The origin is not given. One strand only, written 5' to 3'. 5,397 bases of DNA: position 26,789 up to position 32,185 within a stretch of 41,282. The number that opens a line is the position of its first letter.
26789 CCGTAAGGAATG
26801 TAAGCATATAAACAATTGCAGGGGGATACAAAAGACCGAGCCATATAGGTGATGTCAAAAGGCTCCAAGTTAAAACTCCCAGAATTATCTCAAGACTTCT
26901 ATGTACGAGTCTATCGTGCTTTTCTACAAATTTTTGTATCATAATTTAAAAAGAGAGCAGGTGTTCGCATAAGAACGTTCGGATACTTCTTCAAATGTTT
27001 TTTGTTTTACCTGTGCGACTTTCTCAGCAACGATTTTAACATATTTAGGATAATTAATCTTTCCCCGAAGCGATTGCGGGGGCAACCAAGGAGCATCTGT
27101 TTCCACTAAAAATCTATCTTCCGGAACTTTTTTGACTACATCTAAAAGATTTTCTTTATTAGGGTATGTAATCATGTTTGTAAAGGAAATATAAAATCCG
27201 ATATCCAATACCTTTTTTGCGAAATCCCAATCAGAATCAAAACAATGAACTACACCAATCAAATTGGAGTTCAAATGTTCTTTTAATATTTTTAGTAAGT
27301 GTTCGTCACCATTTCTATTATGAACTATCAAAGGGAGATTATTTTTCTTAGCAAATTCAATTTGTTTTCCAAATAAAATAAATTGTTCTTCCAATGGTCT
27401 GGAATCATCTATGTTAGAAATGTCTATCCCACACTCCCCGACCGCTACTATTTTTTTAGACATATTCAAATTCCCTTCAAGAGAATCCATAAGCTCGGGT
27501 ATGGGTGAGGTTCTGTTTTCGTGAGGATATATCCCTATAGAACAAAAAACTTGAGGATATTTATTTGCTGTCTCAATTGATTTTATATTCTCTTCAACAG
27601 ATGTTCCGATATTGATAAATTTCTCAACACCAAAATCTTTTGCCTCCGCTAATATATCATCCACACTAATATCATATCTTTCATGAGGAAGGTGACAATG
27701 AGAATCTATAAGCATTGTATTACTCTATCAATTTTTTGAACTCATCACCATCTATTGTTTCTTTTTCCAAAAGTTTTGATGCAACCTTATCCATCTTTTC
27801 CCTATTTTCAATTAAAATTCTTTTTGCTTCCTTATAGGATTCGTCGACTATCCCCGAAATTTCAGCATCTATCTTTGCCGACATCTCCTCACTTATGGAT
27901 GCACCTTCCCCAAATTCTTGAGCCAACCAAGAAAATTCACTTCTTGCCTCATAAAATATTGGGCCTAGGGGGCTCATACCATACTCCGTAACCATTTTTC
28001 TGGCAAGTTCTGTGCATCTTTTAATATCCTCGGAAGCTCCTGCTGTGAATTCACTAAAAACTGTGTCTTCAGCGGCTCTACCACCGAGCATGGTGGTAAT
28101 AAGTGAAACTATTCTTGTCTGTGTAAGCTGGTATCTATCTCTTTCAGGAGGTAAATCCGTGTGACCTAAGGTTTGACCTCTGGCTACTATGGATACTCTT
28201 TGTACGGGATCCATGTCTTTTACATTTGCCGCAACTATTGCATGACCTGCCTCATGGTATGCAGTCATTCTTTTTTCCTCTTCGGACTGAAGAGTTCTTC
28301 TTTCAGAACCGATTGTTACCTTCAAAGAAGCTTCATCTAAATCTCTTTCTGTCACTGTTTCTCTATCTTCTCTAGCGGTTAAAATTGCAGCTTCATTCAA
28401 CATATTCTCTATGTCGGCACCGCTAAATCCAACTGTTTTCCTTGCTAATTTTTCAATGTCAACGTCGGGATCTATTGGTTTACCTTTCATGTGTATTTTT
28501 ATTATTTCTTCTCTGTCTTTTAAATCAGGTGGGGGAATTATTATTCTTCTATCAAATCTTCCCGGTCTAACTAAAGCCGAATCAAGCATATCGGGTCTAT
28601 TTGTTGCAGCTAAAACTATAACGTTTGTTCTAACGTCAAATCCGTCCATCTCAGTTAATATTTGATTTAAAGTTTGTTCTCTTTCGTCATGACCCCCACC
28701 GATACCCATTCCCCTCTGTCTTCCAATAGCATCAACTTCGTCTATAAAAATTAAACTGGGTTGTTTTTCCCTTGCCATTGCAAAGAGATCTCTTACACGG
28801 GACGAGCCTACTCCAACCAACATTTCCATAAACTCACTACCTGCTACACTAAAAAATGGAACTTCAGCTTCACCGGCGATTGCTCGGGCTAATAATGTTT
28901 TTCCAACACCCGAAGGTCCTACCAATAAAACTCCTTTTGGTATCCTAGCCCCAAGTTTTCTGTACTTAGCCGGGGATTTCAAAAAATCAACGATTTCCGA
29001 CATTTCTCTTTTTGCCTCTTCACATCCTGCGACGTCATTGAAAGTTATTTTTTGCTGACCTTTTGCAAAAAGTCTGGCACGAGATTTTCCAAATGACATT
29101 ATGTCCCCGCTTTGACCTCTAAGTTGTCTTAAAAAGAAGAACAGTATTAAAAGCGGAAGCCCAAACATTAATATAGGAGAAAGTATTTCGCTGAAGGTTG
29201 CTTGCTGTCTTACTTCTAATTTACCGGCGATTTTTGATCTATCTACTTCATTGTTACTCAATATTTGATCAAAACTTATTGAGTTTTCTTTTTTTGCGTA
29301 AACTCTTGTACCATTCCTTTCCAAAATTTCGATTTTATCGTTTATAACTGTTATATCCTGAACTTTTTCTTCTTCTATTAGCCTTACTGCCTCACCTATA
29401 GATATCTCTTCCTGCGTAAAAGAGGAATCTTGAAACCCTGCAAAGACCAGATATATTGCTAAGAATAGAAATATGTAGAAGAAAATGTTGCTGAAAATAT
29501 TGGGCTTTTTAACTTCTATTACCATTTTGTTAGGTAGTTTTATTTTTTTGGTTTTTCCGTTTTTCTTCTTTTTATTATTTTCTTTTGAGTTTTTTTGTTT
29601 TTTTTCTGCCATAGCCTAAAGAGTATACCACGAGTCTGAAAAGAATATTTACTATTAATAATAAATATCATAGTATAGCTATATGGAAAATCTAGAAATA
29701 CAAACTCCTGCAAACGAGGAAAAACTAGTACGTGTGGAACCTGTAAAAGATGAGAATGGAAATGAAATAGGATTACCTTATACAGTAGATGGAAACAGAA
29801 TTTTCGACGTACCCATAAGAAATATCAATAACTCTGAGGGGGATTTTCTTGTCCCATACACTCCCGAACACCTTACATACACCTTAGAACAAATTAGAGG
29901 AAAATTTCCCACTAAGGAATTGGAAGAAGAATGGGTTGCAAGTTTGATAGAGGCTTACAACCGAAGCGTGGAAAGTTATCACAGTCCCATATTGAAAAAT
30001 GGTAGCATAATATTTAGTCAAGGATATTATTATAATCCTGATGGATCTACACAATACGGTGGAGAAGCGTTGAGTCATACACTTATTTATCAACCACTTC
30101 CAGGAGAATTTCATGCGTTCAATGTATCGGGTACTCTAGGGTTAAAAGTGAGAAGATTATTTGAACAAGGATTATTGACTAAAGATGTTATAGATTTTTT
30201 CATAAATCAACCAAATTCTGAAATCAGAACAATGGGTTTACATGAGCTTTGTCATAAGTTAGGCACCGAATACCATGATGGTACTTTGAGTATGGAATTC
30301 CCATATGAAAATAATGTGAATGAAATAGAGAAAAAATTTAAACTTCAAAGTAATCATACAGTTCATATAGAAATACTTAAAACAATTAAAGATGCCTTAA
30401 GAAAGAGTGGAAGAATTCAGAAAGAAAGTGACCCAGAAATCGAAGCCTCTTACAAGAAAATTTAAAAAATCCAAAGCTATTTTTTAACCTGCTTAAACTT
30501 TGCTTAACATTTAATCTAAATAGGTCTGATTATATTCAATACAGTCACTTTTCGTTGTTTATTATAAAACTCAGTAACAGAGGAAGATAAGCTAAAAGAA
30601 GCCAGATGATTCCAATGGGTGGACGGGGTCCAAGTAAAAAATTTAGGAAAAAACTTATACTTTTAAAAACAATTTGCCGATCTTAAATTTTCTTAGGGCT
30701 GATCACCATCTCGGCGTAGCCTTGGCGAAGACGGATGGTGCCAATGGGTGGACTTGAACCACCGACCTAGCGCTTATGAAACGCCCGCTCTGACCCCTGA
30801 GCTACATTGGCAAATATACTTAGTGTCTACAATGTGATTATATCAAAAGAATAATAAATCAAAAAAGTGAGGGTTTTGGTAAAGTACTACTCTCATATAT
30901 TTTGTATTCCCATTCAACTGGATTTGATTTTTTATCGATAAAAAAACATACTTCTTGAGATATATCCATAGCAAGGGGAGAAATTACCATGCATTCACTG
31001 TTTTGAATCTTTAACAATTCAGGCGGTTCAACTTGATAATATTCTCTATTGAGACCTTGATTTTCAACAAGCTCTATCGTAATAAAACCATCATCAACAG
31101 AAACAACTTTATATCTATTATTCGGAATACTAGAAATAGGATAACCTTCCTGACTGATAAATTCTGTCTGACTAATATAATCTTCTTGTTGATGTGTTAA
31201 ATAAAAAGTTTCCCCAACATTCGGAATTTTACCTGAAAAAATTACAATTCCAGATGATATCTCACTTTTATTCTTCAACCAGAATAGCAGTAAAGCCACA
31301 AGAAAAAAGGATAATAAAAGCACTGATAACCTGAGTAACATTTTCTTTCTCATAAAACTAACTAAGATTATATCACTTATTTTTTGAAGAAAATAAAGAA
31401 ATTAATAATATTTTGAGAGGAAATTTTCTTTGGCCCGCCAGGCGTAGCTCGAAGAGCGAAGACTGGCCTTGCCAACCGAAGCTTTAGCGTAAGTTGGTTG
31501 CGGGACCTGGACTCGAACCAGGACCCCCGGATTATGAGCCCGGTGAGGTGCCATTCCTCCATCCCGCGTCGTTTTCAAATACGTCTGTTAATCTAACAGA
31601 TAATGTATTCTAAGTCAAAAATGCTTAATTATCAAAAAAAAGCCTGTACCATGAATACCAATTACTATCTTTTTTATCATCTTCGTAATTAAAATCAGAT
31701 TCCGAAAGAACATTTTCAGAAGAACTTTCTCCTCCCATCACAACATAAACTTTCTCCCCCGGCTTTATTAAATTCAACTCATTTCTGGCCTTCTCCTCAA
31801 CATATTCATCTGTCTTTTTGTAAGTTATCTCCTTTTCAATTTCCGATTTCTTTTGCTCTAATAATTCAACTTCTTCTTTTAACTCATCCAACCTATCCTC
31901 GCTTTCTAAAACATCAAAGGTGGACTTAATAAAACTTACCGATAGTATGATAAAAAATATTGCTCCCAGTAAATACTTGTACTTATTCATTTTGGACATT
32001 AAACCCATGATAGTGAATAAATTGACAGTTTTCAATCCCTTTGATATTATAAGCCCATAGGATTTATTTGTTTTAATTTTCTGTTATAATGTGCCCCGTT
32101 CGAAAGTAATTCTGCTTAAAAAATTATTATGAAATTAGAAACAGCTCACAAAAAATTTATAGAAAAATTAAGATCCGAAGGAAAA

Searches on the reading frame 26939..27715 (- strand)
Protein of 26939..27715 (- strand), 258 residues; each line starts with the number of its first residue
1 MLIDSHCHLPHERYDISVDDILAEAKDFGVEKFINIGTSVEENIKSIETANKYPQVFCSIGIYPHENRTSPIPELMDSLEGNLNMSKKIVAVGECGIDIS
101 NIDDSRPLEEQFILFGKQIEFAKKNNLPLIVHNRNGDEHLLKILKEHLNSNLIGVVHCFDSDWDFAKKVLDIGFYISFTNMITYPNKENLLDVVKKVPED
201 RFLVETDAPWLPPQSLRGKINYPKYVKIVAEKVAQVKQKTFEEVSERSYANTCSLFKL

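Call 9: search_protein_families(library=pfam, proteins=[window:26939-27715:-], max_evalue=0.001)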
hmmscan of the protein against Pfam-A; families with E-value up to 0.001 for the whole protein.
window:26939-27715:- (258 aa): 1 family
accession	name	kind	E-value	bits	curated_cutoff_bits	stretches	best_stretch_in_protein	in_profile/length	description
PF01026.27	TatD_DNase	-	2.1e-72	244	27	1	3-257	1-253/253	TatD related DNase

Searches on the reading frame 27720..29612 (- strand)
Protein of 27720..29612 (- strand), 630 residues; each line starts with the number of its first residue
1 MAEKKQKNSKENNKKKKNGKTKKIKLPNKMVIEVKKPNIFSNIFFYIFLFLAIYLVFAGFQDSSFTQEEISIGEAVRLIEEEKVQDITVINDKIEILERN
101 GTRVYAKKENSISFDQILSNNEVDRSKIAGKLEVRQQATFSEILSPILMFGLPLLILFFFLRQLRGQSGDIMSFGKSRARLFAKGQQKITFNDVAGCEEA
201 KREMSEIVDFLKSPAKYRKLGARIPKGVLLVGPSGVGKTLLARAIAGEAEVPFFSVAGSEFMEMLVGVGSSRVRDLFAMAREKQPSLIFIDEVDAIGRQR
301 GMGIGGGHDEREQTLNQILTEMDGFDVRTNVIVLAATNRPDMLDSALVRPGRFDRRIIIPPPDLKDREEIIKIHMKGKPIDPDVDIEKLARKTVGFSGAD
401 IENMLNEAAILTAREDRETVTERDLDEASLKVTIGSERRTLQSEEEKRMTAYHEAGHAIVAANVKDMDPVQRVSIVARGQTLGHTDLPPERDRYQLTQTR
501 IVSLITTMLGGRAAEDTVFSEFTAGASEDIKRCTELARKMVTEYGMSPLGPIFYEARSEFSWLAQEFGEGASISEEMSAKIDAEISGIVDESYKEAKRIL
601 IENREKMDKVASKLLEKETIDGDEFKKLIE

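Call 9: search_protein_families(library=pfam, proteins=[window:27720-29612:-], max_evalue=0.001)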
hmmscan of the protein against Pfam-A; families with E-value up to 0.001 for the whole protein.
window:27720-29612:- (630 aa): 9 families
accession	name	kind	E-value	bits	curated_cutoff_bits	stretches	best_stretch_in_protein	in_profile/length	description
PF01434.24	Peptidase_M41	-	1.1e-61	208.5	29.9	1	442-628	3-191/191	Peptidase family M41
PF00004.35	AAA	-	3.7e-43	147.6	21.2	1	228-360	1-130/131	ATPase family associated with various cellular activities (AAA)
PF17862.7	AAA_lid_3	-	1.8e-15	56.6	27.2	1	383-427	1-45/45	AAA+ lid domain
PF23902.1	AAA_lid_PRS2_C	-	1.3e-06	28.9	34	1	366-431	3-69/73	PRS2 AAA+ lid C-terminal domain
PF07728.20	AAA_5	-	2.5e-06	28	22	1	227-344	1-132/139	AAA domain (dynein-related subfamily)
PF06480.20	FtsH_ext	-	3.6e-06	27.6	25.5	1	43-107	1-72/103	FtsH Extracellular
PF13191.12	AAA_16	-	4.5e-05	24.4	32.6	0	223-250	22-49/167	AAA ATPase domain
PF06068.19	TIP49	-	4.5e-05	23.2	23.8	1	191-262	23-89/347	TIP49 P-loop domain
PF05496.18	RuvB_N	-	0.00035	20.8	27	0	224-297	32-97/159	Holliday junction DNA helicase RuvB P-loop domain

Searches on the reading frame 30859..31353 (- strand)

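Call 9: search_protein_families(library=pfam, proteins=[window:30859-31353:-], max_evalue=0.001)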
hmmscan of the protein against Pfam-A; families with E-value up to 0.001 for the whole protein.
window:30859-31353:- (164 aa): 0 families

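Call 56: search_protein_families(library=pfam, proteins=[window:30859-31353:-], max_evalue=1)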
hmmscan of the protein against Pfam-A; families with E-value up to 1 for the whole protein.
window:30859-31353:- (164 aa): 2 families
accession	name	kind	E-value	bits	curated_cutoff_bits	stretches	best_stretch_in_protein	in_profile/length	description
PF01672.21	Plasmid_parti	-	0.0098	16.9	22.1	1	85-142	10-68/85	Putative plasmid partition protein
PF10369.15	ALS_ss_C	-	0.13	12.8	23.2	0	80-103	26-49/74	Small subunit of acetolactate synthase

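Call 79: search_protein_families(library=ncbifam, proteins=[window:30859-31353:-], max_evalue=0.1)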
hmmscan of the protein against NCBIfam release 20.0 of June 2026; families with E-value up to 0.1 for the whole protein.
window:30859-31353:- (164 aa): 1 family
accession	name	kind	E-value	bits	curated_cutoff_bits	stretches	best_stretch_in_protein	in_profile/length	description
NF033725.0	borfam_49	equivalog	0.007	16.9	60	1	85-144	66-126/150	chromosome replication/partitioning protein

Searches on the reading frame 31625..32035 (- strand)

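Call 9: search_protein_families(library=pfam, proteins=[window:31625-32035:-], max_evalue=0.001)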
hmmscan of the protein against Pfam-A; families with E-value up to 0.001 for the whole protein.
window:31625-32035:- (136 aa): 2 families
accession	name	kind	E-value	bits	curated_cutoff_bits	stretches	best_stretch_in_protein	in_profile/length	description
PF04977.20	DivIC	-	1.6e-14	53.9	28.9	1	26-99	3-77/80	Septum formation initiator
PF19579.4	FtsL_2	-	0.00012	22.4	24.6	1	9-88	6-83/100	Bacteriodetes cell division protein (FtsL-like)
